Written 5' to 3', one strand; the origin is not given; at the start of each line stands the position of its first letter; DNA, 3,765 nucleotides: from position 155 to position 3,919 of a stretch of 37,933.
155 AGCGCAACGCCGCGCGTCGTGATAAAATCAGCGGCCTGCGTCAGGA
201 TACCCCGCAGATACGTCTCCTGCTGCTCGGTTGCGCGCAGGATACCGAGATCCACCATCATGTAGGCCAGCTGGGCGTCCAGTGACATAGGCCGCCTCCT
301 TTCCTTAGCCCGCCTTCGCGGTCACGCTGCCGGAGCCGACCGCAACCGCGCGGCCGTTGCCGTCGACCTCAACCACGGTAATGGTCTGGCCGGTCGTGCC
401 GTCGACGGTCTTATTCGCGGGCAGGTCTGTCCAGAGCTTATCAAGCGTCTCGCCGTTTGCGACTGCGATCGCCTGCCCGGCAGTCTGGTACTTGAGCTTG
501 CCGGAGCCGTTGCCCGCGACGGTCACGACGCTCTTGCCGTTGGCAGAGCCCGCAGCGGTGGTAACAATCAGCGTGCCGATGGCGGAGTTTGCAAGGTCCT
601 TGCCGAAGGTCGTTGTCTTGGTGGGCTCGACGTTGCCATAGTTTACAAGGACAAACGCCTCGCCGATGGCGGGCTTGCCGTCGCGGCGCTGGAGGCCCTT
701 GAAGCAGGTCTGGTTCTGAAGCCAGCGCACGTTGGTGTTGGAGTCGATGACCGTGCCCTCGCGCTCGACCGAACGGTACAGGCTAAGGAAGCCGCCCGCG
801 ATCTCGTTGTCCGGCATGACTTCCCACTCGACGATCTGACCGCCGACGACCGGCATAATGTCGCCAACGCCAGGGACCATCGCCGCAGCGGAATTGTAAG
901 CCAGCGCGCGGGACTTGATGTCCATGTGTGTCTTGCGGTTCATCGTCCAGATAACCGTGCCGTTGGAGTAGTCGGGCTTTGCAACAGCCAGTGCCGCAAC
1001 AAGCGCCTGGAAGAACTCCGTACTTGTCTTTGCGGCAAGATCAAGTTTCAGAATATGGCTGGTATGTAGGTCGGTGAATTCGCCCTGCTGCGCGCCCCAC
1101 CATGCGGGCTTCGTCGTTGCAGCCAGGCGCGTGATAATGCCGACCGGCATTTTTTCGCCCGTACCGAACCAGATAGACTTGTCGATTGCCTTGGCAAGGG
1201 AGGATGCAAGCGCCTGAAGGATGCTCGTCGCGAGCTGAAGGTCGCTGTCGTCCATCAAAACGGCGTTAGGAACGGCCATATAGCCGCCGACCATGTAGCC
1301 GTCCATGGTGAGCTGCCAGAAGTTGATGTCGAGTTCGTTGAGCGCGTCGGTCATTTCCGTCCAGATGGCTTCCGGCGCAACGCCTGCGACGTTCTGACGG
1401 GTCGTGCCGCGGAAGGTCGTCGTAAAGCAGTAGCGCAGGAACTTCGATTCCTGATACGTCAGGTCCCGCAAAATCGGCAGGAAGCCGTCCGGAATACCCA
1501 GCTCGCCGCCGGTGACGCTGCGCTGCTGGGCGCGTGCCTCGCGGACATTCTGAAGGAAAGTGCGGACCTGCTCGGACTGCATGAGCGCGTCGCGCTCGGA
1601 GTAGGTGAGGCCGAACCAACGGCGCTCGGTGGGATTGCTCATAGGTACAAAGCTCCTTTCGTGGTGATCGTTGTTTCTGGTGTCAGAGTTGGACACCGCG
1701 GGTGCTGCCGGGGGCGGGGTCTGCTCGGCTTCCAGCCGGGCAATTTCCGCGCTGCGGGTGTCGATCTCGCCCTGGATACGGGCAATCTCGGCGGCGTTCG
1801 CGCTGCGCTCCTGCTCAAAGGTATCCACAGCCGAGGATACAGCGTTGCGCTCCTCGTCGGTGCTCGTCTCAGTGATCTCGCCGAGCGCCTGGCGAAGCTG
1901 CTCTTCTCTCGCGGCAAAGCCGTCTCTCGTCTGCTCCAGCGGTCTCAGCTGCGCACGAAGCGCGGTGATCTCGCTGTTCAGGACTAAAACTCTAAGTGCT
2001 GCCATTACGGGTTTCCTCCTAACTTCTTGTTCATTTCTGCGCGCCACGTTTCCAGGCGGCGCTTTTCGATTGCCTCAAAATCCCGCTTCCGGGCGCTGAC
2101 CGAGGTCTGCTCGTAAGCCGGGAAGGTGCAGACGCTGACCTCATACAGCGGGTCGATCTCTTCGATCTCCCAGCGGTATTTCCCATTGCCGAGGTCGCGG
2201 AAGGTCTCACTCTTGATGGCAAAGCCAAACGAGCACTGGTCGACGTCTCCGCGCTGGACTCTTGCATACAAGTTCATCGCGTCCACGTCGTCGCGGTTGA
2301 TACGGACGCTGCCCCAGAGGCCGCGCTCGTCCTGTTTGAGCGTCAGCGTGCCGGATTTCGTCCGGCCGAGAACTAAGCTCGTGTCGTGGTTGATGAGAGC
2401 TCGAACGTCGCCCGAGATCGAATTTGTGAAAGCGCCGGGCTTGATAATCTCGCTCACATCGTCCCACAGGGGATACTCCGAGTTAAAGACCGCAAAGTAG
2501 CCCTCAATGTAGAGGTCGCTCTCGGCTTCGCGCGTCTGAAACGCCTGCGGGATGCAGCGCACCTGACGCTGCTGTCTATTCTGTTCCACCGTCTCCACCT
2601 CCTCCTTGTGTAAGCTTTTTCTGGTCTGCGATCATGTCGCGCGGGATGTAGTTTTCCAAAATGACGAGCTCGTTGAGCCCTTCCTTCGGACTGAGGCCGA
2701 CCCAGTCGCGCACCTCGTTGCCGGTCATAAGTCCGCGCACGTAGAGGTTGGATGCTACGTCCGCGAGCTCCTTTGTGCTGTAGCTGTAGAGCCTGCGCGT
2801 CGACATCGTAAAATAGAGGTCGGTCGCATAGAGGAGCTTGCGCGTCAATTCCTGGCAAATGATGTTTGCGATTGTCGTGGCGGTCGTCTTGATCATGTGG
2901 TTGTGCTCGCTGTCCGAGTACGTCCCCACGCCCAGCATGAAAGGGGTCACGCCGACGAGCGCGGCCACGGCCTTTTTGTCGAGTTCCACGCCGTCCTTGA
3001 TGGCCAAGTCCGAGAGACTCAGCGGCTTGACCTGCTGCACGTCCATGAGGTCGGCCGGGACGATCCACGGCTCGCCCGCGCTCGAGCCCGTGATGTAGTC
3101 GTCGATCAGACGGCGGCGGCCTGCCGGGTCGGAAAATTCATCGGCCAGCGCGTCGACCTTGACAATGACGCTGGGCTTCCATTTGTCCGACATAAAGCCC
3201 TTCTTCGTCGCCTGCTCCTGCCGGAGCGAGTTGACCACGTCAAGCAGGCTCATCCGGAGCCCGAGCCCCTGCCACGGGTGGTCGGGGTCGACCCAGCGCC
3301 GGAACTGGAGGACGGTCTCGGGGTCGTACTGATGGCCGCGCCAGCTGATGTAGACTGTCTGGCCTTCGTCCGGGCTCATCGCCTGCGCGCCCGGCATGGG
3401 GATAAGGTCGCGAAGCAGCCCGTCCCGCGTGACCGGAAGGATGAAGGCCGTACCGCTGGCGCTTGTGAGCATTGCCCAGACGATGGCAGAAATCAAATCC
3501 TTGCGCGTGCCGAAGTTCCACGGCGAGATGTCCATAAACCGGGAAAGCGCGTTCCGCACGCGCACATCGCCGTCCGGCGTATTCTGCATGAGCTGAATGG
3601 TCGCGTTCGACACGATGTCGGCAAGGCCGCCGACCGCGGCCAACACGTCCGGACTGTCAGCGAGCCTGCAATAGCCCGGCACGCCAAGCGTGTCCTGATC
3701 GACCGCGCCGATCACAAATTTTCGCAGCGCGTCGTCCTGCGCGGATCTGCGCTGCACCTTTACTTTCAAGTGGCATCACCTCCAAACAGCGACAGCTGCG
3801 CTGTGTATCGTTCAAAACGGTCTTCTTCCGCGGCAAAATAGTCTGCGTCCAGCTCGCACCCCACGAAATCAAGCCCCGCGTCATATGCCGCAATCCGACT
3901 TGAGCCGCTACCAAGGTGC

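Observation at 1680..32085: Eight dispersed copies of a 17-bp GTGTC-N7-GACAC element: candidate parS-like site family spread round the whole phage circle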

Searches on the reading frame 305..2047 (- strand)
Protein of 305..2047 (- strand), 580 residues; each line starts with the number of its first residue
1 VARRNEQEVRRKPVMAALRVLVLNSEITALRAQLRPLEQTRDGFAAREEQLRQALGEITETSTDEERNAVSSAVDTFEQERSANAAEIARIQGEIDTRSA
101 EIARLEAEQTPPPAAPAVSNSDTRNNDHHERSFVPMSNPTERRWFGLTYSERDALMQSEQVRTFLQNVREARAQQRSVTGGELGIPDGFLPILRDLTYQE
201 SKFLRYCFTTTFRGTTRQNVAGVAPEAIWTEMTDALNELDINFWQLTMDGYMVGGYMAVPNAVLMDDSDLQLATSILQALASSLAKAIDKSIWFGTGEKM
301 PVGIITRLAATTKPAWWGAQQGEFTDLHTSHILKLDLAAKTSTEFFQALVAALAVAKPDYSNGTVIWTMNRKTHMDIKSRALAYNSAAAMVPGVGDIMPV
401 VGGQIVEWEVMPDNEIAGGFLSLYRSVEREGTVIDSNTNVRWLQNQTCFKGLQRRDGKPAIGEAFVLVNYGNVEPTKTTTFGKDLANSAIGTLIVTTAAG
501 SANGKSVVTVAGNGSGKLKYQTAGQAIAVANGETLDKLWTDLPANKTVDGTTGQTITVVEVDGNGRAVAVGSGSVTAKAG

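Call 6: search_protein_families(library=pfam, proteins=[window:305-2047:-], max_evalue=0.01)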
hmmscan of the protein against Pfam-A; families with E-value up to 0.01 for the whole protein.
window:305-2047:- (580 aa): 2 families
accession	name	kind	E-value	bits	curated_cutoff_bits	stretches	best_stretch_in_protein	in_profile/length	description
PF05065.19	Phage_capsid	-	1.6e-23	84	24.2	1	213-469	35-279/280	Phage capsid family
PF18316.7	S-l_SbsC_C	-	5.7e-06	27.2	26.6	1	499-577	2-85/86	S-layer protein SbsC C-terminal domain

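Call 7: search_protein_families(library=phrogs, proteins=[window:305-2047:-], max_evalue=0.001)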
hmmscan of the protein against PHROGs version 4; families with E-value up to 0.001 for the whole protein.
window:305-2047:- (580 aa): 2 families
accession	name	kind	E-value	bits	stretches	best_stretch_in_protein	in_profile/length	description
phrog_10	-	head and packaging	9.4e-36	125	1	14-576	238-743/752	major head protein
phrog_617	-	head and packaging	6.6e-05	23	1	226-419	396-567/626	major head protein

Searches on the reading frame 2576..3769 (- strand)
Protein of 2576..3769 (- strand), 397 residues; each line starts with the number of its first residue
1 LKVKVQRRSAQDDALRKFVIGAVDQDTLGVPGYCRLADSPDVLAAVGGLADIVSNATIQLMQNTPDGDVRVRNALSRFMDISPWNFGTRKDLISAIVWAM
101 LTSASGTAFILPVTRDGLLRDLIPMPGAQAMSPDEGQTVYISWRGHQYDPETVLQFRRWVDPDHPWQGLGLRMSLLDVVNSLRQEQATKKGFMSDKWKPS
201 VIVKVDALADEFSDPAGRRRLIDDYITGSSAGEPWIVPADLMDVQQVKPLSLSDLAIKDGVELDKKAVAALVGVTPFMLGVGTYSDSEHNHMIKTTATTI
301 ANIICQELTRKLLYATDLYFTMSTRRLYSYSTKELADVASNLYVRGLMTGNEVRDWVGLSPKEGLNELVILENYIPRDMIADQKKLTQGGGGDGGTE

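Call 6: search_protein_families(library=pfam, proteins=[window:2576-3769:-], max_evalue=0.01)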
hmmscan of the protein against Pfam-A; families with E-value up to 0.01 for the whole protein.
window:2576-3769:- (397 aa): 1 family
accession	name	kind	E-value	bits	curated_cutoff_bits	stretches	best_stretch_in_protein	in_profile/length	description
PF04860.17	Phage_portal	-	3.6e-41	141.8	39.1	1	40-358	1-321/321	Phage portal protein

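Call 7: search_protein_families(library=phrogs, proteins=[window:2576-3769:-], max_evalue=0.001)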
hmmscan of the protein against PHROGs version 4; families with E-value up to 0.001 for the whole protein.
window:2576-3769:- (397 aa): 3 families
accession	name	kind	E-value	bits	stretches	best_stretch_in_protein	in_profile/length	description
phrog_12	-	head and packaging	2.1e-41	143.7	1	38-391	92-446/646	portal protein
phrog_2662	-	head and packaging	2.4e-16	60.5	1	42-386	70-434/717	portal protein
phrog_5929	-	head and packaging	1.3e-08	35.5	1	189-387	8-212/228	portal protein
